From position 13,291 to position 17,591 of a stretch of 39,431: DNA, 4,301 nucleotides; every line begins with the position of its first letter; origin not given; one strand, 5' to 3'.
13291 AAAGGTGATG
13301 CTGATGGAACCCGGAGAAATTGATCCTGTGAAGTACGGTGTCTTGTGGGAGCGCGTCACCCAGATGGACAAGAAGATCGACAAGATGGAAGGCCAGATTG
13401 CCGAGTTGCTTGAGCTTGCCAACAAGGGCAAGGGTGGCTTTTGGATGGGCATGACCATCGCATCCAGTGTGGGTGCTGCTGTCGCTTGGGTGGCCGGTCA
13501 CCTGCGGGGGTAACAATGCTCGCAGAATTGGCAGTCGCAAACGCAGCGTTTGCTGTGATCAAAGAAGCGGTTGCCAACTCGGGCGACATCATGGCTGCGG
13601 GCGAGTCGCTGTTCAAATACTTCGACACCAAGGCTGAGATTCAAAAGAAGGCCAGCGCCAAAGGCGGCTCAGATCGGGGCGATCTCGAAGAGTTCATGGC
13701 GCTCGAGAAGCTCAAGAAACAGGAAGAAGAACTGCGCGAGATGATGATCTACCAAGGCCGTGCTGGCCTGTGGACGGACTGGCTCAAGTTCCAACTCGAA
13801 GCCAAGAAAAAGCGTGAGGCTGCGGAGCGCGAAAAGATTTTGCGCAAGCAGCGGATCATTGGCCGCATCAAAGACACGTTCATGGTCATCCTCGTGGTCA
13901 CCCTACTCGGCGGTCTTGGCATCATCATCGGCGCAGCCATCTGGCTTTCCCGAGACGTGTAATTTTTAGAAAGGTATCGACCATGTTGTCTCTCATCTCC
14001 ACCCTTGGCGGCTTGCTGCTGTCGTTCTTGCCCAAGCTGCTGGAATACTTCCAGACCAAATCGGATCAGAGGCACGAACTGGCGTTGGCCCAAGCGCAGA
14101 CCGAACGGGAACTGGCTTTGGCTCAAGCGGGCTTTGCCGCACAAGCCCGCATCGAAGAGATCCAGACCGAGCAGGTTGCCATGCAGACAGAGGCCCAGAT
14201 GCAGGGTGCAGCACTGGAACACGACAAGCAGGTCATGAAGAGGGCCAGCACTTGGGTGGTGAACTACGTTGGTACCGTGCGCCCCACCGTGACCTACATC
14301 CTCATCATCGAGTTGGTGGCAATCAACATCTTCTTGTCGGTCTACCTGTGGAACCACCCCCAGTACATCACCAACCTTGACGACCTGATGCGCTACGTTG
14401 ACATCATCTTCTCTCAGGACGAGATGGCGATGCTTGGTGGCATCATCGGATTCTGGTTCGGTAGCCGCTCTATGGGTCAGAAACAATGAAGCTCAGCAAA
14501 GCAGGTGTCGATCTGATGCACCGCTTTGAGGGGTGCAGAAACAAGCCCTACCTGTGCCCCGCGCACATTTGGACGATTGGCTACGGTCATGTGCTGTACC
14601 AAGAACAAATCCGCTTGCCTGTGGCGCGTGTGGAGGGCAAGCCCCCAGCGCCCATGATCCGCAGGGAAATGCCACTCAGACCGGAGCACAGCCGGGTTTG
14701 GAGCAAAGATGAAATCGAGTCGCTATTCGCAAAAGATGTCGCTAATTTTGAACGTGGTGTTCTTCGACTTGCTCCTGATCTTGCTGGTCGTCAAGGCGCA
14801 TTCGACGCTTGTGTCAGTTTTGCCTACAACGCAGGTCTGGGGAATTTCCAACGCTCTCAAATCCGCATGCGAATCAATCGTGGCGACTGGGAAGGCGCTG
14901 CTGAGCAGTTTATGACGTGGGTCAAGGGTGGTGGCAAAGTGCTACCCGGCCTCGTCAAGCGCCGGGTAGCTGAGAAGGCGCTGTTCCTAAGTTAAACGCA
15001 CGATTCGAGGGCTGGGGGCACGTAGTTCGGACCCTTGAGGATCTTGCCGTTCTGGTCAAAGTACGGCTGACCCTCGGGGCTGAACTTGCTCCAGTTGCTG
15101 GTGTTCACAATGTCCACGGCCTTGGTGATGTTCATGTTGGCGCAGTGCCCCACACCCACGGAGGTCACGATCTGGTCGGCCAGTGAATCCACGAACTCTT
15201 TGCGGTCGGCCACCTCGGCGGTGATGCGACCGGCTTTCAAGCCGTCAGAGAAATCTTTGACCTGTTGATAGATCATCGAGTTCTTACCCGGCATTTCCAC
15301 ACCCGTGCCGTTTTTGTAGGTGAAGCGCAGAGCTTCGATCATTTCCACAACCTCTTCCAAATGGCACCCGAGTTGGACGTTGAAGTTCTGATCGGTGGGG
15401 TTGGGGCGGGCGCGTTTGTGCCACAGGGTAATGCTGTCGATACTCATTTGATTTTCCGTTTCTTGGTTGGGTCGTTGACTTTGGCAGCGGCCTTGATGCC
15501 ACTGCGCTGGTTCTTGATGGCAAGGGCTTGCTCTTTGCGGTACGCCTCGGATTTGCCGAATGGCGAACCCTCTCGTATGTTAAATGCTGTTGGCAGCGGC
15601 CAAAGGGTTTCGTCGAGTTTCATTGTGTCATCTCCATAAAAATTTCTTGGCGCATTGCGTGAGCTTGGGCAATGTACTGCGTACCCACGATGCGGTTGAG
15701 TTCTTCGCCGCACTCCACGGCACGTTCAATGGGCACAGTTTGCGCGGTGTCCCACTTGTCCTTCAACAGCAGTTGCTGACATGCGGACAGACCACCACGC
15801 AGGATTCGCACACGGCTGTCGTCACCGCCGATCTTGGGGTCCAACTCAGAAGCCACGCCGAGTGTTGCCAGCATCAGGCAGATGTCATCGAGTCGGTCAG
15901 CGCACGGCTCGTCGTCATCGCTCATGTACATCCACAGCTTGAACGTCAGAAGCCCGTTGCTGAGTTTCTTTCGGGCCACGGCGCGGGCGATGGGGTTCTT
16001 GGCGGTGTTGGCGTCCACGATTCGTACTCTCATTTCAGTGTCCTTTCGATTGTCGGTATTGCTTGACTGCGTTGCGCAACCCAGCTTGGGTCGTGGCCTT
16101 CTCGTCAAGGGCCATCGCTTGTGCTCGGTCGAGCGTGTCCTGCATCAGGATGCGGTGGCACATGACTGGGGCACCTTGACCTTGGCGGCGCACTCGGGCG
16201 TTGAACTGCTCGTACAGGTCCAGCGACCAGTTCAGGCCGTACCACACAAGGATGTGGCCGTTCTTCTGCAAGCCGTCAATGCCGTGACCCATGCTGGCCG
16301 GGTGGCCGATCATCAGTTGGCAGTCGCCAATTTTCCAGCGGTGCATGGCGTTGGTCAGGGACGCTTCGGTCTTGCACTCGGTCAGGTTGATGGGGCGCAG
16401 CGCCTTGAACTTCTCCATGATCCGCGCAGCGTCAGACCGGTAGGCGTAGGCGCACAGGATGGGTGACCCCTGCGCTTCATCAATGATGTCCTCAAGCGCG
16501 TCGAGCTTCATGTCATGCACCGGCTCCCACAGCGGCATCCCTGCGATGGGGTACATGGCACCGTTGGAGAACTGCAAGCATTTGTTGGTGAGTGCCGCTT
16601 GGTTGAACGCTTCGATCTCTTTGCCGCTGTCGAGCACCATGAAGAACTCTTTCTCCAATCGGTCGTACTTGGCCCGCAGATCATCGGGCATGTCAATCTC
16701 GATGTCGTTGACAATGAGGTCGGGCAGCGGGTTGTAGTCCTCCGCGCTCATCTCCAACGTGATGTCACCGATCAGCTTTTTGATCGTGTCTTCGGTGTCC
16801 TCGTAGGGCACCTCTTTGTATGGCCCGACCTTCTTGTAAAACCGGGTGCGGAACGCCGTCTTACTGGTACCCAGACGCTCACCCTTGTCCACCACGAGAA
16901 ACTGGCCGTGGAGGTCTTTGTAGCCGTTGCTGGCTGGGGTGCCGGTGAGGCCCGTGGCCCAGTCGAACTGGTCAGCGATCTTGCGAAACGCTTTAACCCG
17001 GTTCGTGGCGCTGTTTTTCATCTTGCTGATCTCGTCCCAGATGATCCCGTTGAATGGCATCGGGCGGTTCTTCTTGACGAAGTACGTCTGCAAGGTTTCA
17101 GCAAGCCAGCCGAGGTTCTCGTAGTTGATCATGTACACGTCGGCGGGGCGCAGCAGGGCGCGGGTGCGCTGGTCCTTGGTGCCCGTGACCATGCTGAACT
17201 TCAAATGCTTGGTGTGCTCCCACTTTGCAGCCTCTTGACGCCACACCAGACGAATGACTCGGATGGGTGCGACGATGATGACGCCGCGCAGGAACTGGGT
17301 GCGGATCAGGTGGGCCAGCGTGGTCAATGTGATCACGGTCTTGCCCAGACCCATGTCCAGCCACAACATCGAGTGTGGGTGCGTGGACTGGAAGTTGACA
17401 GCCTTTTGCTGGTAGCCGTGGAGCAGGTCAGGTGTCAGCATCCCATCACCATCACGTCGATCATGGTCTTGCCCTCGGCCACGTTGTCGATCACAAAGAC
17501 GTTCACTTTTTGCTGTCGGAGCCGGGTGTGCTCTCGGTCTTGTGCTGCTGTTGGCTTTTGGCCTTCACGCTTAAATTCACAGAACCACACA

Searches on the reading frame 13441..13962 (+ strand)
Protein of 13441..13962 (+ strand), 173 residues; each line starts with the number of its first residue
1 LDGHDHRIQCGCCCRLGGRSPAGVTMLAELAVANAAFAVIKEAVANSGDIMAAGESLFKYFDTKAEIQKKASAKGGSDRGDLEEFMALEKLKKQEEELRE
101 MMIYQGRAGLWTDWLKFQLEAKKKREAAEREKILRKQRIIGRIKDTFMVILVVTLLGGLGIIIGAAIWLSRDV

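Call 60: search_protein_families(library=phrogs, proteins=[window:13441-13962:+], max_evalue=0.00001)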
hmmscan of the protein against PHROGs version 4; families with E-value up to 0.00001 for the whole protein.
window:13441-13962:+ (173 aa): 1 family
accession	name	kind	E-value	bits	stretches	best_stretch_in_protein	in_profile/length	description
phrog_32327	-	unknown function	5.7e-08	33.8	1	30-162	8-137/152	-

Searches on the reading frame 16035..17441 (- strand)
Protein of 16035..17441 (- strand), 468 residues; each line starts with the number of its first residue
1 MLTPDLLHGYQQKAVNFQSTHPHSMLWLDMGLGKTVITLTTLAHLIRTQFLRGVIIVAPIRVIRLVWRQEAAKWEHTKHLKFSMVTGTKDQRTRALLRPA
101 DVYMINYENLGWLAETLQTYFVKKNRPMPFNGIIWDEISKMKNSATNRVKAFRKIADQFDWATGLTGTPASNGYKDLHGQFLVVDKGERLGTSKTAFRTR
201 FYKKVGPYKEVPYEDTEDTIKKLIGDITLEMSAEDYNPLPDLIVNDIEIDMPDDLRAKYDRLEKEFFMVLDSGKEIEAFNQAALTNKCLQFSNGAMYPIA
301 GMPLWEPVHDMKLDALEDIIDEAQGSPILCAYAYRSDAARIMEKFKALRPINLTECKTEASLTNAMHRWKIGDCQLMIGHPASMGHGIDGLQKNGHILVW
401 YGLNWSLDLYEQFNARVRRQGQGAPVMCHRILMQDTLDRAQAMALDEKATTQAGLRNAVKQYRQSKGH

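Call 21: search_protein_families(library=pfam, proteins=[window:16035-17441:-], max_evalue=0.001)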
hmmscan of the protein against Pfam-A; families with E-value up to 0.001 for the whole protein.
window:16035-17441:- (468 aa): 3 families
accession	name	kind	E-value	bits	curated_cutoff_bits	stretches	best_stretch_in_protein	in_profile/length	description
PF00176.29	SNF2-rel_dom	-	1.2e-19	71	24.9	1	10-260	1-250/290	SNF2-related domain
PF04851.21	ResIII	-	1.9e-08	34.9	22.5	1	10-170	7-163/164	Type III restriction enzyme, res subunit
PF00270.35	DEAD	-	4.2e-05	23.8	26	1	11-160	4-146/167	DEAD/DEAH box helicase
